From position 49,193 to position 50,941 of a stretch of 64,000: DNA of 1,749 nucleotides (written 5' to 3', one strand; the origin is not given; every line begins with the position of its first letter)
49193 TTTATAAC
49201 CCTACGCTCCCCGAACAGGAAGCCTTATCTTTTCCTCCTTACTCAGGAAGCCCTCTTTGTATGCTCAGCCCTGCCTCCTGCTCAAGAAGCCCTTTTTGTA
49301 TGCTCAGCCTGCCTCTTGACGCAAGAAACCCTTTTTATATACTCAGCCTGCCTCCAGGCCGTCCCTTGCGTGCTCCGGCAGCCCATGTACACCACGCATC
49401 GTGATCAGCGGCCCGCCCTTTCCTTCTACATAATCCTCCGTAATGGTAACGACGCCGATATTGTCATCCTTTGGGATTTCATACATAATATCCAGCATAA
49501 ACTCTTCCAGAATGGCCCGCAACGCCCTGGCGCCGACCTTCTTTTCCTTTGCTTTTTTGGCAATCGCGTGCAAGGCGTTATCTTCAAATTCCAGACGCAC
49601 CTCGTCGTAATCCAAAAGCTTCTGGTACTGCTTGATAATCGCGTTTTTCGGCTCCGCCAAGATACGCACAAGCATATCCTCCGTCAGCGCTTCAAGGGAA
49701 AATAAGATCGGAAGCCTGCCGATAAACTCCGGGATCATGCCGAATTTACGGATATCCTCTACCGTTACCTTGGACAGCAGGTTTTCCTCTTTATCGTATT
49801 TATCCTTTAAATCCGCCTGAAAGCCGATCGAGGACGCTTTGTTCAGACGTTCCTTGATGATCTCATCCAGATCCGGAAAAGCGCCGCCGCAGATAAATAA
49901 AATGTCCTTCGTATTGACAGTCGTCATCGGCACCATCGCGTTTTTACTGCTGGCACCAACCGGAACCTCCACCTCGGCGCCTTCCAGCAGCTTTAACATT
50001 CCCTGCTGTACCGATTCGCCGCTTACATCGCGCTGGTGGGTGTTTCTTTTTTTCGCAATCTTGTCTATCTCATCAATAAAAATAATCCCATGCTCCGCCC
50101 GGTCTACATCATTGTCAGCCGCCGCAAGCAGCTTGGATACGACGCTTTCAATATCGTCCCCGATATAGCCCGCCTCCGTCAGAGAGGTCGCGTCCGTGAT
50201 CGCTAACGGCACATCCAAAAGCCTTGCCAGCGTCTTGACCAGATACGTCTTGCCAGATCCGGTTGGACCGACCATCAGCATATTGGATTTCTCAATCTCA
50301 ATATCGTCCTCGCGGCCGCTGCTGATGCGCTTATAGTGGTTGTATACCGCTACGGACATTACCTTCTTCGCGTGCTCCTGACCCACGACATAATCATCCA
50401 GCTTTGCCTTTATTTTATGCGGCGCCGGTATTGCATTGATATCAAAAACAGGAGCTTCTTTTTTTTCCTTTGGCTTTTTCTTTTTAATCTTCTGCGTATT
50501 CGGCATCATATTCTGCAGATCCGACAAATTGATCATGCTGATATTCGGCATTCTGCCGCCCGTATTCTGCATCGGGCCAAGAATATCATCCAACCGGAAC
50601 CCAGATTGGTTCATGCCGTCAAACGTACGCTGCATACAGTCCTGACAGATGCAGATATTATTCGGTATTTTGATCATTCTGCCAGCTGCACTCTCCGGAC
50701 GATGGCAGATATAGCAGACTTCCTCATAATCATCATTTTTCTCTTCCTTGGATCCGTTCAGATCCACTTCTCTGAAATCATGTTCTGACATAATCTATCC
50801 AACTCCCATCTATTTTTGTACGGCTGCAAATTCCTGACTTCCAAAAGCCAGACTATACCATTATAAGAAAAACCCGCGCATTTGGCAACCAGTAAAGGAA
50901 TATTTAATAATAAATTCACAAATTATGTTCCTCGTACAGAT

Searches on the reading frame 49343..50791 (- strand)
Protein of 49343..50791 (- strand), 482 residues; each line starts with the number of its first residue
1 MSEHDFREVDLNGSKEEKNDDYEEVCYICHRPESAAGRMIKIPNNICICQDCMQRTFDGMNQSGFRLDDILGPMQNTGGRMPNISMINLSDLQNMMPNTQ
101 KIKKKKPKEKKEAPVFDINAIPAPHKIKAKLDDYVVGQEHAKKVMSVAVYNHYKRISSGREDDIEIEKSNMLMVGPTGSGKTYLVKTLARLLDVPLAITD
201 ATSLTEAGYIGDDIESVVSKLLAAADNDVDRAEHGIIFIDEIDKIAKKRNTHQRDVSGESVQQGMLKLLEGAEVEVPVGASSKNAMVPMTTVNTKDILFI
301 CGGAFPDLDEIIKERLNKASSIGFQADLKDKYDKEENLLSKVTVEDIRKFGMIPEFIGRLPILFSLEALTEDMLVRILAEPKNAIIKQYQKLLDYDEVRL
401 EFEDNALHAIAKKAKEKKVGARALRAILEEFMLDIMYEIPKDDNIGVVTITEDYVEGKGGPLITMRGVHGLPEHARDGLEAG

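Call 51: find_encoding_contigs(protein=window:49343-50791:-, flank=10000, max_places=10)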
Protein window:49343-50791:- (482 aa): 21 contigs read that carry it; 7 places shown.
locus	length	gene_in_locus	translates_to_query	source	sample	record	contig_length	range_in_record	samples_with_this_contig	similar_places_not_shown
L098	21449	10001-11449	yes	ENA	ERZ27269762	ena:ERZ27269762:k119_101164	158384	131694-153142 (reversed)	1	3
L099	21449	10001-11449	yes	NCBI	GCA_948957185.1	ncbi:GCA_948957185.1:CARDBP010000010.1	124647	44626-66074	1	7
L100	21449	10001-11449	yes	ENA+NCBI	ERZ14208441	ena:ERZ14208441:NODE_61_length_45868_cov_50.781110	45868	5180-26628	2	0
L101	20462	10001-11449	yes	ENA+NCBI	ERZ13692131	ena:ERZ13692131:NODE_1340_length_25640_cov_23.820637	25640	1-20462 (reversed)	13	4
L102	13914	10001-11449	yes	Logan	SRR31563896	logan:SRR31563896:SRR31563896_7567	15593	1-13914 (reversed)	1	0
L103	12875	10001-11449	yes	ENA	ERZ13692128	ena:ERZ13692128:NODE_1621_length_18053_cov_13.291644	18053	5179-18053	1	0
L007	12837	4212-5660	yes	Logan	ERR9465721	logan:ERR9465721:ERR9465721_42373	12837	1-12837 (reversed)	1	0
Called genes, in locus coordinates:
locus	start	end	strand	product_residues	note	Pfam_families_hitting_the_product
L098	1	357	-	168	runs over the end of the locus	PF01613:Flavin_Reduct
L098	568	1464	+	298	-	PF07179:SseB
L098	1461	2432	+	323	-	PF13328:HD_4, PF01966:HD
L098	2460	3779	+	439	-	PF17125:Methyltr_RsmF_N, PF01189:Methyltr_RsmB-F, PF17126:RsmF_methylt_CI, PF13636:Methyltranf_PUA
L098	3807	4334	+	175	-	PF04138:GtrA_DPMS_TM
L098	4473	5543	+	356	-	PF00483:NTP_transferase, PF12804:NTP_transf_3, PF22640:ManC_GMP_beta-helix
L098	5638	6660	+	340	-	PF01063:Aminotran_4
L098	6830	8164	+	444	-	-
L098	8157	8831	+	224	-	PF19845:DUF6320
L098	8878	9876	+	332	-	PF10340:Say1_Mug180, PF20434:BD-FAE, PF07859:Abhydrolase_3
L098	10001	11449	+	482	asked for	PF00493:MCM (weak), PF01078:Mg_chelatase (faint), PF05496:RuvB_N (faint), PF07724:AAA_2, PF00004:AAA, PF07728:AAA_5 (weak), PF10431:ClpB_D2-small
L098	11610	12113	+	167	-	PF19601:DUF6106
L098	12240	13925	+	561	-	PF00082:Peptidase_S8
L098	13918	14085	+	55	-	-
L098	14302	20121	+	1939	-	PF01807:Zn_ribbon_DnaG, PF08275:DNAG_N (weak), PF13155:Toprim_2, PF00078:RVT_1 (faint)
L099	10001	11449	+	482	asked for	PF00493:MCM (weak), PF01078:Mg_chelatase (faint), PF05496:RuvB_N (faint), PF07724:AAA_2, PF00004:AAA, PF07728:AAA_5 (weak), PF10431:ClpB_D2-small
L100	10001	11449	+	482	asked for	PF00493:MCM (weak), PF01078:Mg_chelatase (faint), PF05496:RuvB_N (faint), PF07724:AAA_2, PF00004:AAA, PF07728:AAA_5 (weak), PF10431:ClpB_D2-small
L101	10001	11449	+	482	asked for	PF00493:MCM (weak), PF01078:Mg_chelatase (faint), PF05496:RuvB_N (faint), PF07724:AAA_2, PF00004:AAA, PF07728:AAA_5 (weak), PF10431:ClpB_D2-small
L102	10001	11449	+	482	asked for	PF00493:MCM (weak), PF01078:Mg_chelatase (faint), PF05496:RuvB_N (faint), PF07724:AAA_2, PF00004:AAA, PF07728:AAA_5 (weak), PF10431:ClpB_D2-small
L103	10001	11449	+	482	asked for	PF00493:MCM (weak), PF01078:Mg_chelatase (faint), PF05496:RuvB_N (faint), PF07724:AAA_2, PF00004:AAA, PF07728:AAA_5 (weak), PF10431:ClpB_D2-small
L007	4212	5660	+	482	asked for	PF00493:MCM (weak), PF01078:Mg_chelatase (faint), PF05496:RuvB_N (faint), PF07724:AAA_2, PF00004:AAA, PF07728:AAA_5 (weak), PF10431:ClpB_D2-small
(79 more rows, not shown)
